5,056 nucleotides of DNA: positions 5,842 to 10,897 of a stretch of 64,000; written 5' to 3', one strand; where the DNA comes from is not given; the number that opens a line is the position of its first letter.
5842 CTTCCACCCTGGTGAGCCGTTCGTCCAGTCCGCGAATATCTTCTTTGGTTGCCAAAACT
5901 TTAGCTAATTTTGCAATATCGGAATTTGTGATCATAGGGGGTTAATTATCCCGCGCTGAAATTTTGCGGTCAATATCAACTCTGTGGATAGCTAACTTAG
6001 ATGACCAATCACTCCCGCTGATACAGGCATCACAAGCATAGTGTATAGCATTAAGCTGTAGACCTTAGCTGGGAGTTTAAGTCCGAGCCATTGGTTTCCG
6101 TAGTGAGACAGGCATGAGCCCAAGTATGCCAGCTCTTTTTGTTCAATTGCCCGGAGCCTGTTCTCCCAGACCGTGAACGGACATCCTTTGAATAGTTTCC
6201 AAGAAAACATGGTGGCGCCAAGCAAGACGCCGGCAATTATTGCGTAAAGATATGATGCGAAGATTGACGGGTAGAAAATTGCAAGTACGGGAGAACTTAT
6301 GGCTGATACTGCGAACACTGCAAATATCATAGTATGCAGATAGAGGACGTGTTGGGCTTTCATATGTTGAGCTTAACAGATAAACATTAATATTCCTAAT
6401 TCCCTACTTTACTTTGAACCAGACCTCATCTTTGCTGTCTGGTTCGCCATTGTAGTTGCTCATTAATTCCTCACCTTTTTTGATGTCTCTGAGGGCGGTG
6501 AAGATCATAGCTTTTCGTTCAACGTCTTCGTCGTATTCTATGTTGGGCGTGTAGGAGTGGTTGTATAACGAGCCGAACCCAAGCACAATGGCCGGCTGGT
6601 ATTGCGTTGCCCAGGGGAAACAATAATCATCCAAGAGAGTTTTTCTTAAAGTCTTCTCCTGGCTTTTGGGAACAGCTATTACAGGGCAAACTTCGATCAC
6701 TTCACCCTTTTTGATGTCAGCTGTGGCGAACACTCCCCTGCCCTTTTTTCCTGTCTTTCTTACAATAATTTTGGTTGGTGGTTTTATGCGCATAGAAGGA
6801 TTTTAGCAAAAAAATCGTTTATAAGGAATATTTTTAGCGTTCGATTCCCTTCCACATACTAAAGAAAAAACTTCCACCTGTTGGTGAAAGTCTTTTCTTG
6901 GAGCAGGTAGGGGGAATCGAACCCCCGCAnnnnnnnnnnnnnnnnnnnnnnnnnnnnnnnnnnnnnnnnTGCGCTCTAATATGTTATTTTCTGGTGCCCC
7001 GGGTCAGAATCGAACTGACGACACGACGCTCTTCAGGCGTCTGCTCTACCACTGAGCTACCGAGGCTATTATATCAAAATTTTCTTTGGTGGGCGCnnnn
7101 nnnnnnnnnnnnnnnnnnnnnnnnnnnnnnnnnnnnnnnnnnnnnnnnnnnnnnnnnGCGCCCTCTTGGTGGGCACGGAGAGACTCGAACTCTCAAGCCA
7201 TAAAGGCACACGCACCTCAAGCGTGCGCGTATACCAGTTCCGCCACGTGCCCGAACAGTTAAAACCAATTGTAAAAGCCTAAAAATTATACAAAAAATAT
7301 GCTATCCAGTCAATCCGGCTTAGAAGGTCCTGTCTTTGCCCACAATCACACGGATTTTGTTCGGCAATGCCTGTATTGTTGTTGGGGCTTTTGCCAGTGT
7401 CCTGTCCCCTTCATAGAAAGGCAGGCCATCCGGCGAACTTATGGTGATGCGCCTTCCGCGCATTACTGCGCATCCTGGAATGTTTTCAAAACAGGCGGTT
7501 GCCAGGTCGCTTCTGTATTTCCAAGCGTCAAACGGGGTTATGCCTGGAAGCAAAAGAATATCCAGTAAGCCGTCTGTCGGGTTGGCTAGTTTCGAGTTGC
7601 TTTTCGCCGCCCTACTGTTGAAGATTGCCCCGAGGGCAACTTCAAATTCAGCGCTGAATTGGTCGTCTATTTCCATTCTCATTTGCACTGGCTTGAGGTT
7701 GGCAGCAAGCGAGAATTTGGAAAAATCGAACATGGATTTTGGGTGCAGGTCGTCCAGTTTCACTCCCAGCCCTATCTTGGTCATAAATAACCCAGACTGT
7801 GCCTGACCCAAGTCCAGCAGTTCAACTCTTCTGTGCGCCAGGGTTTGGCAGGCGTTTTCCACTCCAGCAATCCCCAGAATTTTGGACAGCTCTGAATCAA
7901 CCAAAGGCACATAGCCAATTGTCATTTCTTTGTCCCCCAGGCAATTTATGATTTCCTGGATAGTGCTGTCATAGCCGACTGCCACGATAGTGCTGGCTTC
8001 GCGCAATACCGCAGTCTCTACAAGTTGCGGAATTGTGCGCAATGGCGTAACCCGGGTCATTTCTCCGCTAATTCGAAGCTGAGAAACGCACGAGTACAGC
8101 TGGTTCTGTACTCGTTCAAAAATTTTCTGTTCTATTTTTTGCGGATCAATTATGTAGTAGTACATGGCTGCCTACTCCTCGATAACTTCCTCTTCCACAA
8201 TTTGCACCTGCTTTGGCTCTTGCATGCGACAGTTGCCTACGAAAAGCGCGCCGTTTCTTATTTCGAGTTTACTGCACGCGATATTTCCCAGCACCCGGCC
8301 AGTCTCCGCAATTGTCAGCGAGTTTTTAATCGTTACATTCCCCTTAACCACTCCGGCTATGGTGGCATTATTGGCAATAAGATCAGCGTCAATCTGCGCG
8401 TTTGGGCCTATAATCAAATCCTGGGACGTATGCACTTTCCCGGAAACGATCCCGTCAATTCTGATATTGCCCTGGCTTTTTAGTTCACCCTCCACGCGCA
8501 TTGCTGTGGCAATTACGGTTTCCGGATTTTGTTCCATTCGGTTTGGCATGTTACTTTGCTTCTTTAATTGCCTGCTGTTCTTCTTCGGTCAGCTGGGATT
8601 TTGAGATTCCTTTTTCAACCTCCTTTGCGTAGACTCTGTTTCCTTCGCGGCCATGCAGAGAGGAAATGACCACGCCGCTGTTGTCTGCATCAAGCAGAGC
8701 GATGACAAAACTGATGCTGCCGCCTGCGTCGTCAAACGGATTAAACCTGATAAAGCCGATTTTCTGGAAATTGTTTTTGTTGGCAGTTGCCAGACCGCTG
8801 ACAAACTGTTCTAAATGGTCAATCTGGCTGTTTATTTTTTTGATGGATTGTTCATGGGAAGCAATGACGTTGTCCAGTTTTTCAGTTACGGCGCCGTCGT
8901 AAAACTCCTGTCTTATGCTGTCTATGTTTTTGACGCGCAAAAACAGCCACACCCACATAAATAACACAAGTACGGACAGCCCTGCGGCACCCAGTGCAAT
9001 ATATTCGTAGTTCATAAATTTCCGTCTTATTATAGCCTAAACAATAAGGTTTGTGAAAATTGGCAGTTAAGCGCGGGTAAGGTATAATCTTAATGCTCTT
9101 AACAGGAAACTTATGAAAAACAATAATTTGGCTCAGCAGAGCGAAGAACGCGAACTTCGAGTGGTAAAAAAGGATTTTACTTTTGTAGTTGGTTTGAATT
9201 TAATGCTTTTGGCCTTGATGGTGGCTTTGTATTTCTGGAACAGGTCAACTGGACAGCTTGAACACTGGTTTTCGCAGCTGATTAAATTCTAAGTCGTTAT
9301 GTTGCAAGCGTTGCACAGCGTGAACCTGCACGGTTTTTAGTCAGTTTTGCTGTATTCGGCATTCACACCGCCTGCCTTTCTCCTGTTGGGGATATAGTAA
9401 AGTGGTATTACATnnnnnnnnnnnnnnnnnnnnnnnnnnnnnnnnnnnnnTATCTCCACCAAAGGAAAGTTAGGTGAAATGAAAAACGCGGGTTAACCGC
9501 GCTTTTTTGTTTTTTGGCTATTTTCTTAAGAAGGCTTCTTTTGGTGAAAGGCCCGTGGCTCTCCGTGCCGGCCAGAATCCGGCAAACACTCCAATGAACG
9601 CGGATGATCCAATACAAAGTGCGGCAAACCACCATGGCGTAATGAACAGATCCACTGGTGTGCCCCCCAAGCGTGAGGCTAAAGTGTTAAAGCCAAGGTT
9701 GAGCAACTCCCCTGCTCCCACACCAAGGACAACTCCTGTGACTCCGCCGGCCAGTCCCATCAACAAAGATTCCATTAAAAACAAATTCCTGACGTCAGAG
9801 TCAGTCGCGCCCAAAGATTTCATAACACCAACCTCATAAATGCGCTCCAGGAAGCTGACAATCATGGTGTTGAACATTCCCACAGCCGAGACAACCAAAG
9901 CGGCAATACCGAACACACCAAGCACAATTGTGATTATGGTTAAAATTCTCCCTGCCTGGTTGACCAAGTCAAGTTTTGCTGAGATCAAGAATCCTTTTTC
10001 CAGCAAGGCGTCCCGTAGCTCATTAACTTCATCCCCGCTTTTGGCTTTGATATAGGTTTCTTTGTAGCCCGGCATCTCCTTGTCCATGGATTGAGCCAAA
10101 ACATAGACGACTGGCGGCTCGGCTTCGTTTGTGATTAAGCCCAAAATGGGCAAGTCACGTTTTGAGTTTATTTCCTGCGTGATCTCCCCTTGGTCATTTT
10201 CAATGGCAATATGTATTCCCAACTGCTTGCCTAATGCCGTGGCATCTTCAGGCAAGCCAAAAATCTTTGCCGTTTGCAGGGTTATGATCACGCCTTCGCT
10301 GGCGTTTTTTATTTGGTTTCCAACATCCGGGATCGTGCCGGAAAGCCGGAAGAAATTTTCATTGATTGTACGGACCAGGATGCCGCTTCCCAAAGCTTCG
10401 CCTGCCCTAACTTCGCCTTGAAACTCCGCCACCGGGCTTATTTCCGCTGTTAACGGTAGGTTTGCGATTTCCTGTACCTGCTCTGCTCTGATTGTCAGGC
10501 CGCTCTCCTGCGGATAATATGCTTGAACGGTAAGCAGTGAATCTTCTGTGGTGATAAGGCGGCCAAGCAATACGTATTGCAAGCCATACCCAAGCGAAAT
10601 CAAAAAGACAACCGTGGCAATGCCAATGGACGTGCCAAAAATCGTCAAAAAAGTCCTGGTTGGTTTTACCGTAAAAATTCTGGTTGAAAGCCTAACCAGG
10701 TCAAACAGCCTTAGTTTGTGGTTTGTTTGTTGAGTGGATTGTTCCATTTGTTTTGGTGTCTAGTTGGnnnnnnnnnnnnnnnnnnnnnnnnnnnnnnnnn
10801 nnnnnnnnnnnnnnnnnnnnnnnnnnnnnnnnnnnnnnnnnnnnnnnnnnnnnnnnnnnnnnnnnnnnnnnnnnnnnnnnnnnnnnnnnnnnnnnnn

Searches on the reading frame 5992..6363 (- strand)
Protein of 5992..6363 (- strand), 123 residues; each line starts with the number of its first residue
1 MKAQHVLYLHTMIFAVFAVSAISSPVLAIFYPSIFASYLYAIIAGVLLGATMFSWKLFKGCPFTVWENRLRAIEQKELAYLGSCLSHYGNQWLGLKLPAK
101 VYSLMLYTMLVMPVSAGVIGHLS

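Call 10: search_protein_families(library=pfam, proteins=[window:5992-6363:-])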
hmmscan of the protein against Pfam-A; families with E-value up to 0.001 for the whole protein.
window:5992-6363:- (123 aa): 1 family
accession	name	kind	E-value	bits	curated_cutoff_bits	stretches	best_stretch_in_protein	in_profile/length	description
PF10861.13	DUF2784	-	9e-05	22.9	29.7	1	3-111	4-101/109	Protein of Unknown function (DUF2784)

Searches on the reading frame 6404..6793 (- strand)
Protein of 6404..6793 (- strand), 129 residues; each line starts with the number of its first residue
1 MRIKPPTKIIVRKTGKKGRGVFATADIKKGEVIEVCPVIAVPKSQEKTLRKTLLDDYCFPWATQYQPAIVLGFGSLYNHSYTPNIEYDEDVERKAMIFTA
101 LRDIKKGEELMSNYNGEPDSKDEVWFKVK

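Call 10: search_protein_families(library=pfam, proteins=[window:6404-6793:-])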
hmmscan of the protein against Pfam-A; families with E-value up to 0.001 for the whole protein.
window:6404-6793:- (129 aa): 1 family
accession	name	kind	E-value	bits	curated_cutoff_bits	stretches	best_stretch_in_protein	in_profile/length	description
PF00856.33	SET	-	4.4e-18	66.1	22.4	1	18-115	1-105/105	SET domain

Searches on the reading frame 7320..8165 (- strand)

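Call 10: search_protein_families(library=pfam, proteins=[window:7320-8165:-])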
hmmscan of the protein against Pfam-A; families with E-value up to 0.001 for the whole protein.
window:7320-8165:- (281 aa): 2 families
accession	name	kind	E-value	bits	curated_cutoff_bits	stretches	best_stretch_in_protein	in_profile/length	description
PF19279.4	YegS_C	-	1.4e-08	35.1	27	1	154-275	35-158/158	YegS C-terminal NAD kinase beta sandwich-like domain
PF00781.29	DAGK_cat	-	1.3e-05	25.2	23.6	1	21-121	20-124/125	Diacylglycerol kinase catalytic domain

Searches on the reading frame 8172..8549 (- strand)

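Call 65: search_protein_families(library=pfam, proteins=[window:8172-8549:-], max_evalue=0.1)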
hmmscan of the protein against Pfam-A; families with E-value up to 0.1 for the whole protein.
window:8172-8549:- (125 aa): 1 family
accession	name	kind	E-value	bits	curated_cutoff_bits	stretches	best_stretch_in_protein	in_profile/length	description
PF04519.19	Bactofilin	-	2.2e-27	95.6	27.9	1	11-107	1-97/98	Polymer-forming cytoskeletal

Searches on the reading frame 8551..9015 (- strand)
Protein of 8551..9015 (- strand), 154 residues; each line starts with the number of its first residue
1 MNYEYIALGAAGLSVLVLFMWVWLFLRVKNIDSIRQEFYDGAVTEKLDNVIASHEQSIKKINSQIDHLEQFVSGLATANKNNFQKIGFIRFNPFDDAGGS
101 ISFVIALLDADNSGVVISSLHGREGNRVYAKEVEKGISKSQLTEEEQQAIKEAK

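Call 10: search_protein_families(library=pfam, proteins=[window:8551-9015:-])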
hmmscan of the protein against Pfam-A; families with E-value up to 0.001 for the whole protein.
window:8551-9015:- (154 aa): 1 family
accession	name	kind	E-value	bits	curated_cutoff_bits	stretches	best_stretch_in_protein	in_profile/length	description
PF14584.11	DUF4446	-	3.7e-40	137.8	27.4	1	5-153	1-149/150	Protein of unknown function (DUF4446)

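Call 88: find_homologous_proteins(query=window:8551-9015:-, max_evalue=0.00001)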
Query window:8551-9015:- (154 aa): 256 proteins with E <= 0.00001 among 335 candidates; the best 120 are listed.
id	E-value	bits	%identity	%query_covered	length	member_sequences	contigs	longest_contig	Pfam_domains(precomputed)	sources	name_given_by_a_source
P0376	2.2e-93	328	100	100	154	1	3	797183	PF14584.12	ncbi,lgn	-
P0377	6.9e-78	277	80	100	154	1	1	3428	PF14584.12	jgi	jgi:hypothetical protein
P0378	2.1e-74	266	78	100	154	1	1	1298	PF14584.12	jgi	jgi:hypothetical protein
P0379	3.4e-73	262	76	99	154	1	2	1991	PF14584.12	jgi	jgi:hypothetical protein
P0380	7.7e-73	261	76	100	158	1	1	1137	PF14584.12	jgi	jgi:HAMP domain-containing protein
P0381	1.8e-71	257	75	99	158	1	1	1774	PF14584.12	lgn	-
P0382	1.2e-67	244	70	99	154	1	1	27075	PF14584.12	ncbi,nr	ncbi:MAG: DUF4446 family protein [Candidatus Doudnabacteria bacterium]|nr:DUF4446 family protein [Ca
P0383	7.5e-57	209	62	100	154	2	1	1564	PF14584.12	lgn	-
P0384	8.9e-57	209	61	99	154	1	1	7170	PF14584.12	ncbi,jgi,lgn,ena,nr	ncbi:MAG TPA: DUF4446 family protein [Candidatus Binatia bacterium]|nr:DUF4446 family protein [Candi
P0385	1.0e-55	206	62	99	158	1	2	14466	PF14584.12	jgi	jgi:hypothetical protein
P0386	6.1e-55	203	61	100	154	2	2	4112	PF14584.12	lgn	-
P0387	1.4e-54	202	62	100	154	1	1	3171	PF14584.12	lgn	-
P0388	1.5e-54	202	56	100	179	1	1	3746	PF14584.12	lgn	-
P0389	5.4e-54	200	58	100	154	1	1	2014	PF14584.12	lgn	-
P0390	1.5e-53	199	62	99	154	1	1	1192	PF14584.12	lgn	-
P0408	1.2e-42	163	49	100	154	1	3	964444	PF14584.12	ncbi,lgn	ncbi:MAG: DUF4446 family protein [Candidatus Doudnabacteria bacterium]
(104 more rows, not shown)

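Call 89: find_encoding_contigs(protein=P0376, flank=10000, max_places=3)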
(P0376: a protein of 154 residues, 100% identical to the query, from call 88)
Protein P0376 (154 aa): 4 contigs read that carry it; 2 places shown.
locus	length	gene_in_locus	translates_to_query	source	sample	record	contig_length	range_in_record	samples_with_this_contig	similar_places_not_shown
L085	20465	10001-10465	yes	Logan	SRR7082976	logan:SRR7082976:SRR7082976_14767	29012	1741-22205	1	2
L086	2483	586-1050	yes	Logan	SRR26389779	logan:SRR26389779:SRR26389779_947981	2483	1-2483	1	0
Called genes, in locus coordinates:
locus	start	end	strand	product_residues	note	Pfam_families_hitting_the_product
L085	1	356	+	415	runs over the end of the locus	PF04932:Wzy_C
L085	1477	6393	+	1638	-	PF25788:Ig_Rha78A_N (faint), PF16655:PhoD_N (faint), PF24489:Ig_J_second (faint), PF00041:fn3 (weak), PF16656:Pur_ac_phosph_N, PF16656:Pur_ac_phosph_N, PF00041:fn3, PF16656:Pur_ac_phosph_N (weak), +2 more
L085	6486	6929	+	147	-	PF00072:Response_reg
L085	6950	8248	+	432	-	PF00005:ABC_tran, PF02463:SMC_N (faint), PF13304:AAA_21 (faint)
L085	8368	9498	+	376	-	PF12704:MacB_PCD, PF02687:FtsX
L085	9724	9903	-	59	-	-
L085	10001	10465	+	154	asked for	PF14584:DUF4446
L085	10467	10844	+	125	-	PF04519:Bactofilin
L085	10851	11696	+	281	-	PF00781:DAGK_cat (weak), PF19279:YegS_C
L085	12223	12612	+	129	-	PF00856:SET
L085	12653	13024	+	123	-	-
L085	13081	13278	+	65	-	-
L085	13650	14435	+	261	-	-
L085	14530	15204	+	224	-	PF14528:LAGLIDADG_3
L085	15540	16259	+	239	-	-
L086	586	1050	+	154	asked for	PF14584:DUF4446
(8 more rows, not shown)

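Call 94: find_encoding_contigs(protein=P0408, flank=10000, max_places=2)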
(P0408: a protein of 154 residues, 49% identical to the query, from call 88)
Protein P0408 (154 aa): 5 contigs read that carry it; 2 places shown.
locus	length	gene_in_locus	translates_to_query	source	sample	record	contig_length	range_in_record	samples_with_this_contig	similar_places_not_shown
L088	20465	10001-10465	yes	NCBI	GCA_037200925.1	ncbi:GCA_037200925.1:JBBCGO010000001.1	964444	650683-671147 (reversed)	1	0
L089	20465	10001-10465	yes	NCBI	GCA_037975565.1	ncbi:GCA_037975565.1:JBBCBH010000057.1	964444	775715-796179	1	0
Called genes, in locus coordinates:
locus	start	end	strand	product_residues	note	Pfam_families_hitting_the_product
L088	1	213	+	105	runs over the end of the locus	PF09685:MamF_MmsF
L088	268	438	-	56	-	-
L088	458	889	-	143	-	PF08327:AHSA1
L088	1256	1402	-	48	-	-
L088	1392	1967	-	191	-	-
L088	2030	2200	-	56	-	PF13376:OmdA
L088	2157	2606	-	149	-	PF28474:DUF8412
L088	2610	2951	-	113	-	PF01906:YbjQ_1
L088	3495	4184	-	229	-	PF01351:RNase_HII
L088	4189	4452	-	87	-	-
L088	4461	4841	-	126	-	PF00903:Glyoxalase, PF22677:Ble-like_N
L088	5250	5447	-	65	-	-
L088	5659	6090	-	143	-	PF00293:NUDIX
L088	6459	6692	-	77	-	-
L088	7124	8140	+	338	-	PF04932:Wzy_C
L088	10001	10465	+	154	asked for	PF14584:DUF4446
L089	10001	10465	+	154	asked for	PF14584:DUF4446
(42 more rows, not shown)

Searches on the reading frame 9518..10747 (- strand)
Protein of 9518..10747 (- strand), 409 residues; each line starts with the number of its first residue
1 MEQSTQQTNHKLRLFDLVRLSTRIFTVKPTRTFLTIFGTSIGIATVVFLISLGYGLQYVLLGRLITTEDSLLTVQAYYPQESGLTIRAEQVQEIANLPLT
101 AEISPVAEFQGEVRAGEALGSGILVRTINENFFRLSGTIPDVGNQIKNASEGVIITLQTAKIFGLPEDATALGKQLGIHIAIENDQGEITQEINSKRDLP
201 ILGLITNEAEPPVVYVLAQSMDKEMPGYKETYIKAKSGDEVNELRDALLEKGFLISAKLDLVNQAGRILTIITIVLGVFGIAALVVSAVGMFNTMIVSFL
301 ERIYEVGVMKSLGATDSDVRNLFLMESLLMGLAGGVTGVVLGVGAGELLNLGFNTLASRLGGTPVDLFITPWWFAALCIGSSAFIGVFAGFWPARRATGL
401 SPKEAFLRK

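Call 7: search_protein_families(library=pfam, proteins=[window:9518-10747:-])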
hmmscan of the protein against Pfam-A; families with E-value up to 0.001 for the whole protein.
window:9518-10747:- (409 aa): 2 families
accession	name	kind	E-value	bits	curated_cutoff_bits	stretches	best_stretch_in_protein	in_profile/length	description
PF02687.27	FtsX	-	5.4e-20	72.1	25.5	1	278-402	2-120/120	FtsX-like permease C-terminal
PF12704.14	MacB_PCD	-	2.4e-16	61.1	27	1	32-248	1-204/207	MacB-like periplasmic core domain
